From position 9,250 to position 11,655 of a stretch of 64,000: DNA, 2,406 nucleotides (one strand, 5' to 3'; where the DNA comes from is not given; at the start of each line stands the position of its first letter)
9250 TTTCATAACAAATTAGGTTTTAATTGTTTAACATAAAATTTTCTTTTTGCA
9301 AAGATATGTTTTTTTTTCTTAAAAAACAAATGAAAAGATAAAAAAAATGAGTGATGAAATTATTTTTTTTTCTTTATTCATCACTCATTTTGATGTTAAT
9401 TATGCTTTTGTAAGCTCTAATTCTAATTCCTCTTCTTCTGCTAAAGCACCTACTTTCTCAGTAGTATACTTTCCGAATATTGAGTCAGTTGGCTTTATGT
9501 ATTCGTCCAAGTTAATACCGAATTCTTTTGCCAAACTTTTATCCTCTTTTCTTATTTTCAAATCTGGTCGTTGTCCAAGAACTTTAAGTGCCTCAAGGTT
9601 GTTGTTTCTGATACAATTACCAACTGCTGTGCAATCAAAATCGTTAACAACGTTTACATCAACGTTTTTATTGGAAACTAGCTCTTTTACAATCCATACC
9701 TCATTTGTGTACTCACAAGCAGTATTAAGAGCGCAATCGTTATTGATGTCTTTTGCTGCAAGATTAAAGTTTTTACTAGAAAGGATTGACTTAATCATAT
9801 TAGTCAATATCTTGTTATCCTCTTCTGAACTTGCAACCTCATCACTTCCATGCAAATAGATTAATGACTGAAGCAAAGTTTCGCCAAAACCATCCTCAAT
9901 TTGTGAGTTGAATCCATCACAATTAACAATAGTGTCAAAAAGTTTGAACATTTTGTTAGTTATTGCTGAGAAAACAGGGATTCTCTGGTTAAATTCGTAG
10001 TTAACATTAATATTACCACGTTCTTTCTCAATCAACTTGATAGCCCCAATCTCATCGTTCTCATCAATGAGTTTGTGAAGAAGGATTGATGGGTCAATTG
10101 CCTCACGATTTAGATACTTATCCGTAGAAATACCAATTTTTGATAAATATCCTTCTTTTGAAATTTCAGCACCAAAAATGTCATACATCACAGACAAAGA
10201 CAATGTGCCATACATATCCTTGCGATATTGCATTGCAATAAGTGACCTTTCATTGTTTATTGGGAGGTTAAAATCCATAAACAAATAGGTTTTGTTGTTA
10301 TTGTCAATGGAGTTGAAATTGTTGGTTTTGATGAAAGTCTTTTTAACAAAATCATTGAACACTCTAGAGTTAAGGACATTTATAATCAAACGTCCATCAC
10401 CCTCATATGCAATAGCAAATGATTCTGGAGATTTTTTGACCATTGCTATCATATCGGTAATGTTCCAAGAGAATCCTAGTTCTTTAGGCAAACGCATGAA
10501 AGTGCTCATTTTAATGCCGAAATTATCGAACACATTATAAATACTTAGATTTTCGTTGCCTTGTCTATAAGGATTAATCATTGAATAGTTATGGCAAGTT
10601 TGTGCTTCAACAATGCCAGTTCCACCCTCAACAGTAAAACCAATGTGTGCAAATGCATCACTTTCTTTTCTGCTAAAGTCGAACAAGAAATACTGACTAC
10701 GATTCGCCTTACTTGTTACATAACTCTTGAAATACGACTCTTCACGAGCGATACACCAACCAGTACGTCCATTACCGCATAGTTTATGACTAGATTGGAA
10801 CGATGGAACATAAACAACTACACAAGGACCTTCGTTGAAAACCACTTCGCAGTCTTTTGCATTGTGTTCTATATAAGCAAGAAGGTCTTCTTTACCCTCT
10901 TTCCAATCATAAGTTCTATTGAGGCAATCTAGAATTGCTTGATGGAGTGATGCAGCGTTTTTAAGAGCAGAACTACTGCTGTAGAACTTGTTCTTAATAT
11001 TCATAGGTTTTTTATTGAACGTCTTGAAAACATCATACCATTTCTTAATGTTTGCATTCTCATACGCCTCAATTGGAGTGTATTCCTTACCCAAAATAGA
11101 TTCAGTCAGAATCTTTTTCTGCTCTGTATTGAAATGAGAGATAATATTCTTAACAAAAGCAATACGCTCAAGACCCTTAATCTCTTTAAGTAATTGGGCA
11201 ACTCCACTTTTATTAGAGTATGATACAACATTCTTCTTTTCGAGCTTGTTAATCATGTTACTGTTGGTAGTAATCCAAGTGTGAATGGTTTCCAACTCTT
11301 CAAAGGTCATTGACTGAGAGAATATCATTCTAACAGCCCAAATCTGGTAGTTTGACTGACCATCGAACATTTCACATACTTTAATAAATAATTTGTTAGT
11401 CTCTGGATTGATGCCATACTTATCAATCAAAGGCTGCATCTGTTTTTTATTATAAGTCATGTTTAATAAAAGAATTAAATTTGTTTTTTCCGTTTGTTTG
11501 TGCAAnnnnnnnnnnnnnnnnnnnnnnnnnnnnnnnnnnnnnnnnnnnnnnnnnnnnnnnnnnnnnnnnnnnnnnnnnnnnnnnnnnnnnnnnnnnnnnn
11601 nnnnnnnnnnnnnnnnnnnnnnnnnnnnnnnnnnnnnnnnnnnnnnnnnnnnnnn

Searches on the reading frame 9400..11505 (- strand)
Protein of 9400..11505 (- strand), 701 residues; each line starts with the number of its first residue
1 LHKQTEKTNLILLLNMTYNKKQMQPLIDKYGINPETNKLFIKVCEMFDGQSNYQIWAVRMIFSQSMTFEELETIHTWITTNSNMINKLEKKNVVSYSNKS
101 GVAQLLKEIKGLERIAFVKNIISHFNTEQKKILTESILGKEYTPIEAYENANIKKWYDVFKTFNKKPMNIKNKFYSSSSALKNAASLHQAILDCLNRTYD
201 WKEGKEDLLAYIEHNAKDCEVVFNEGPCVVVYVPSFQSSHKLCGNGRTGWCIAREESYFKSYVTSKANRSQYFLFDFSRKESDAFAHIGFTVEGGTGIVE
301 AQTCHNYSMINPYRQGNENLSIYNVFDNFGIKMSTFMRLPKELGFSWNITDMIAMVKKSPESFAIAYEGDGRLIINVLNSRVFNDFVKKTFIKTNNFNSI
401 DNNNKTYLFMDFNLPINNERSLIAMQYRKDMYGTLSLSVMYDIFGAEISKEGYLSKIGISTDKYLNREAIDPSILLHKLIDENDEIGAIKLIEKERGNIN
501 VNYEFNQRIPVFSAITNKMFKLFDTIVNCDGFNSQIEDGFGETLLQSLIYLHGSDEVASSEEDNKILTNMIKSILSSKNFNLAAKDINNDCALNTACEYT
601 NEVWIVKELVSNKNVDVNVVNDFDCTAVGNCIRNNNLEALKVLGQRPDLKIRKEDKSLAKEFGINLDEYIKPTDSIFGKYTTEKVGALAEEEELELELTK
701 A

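Call 4: search_protein_families(library=pfam, proteins=[window:9400-11505:-], max_evalue=0.1)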
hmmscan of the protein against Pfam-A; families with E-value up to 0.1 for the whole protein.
window:9400-11505:- (701 aa): 3 families
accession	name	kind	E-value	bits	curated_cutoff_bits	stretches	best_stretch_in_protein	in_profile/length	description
PF12796.13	Ank_2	-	3.4e-05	24.8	27.3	1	569-645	11-81/90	Ankyrin repeats (3 copies)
PF13637.12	Ank_4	-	4.3e-05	24.1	22.7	1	605-643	12-49/50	Ankyrin repeats (many copies)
PF13606.12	Ank_3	-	0.024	15.6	22.3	0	590-619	3-30/30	Ankyrin repeat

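Call 5: search_protein_families(library=phrogs, proteins=[window:9400-11505:-], max_evalue=0.01)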
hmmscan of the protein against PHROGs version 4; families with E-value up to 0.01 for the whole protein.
window:9400-11505:- (701 aa): 0 families
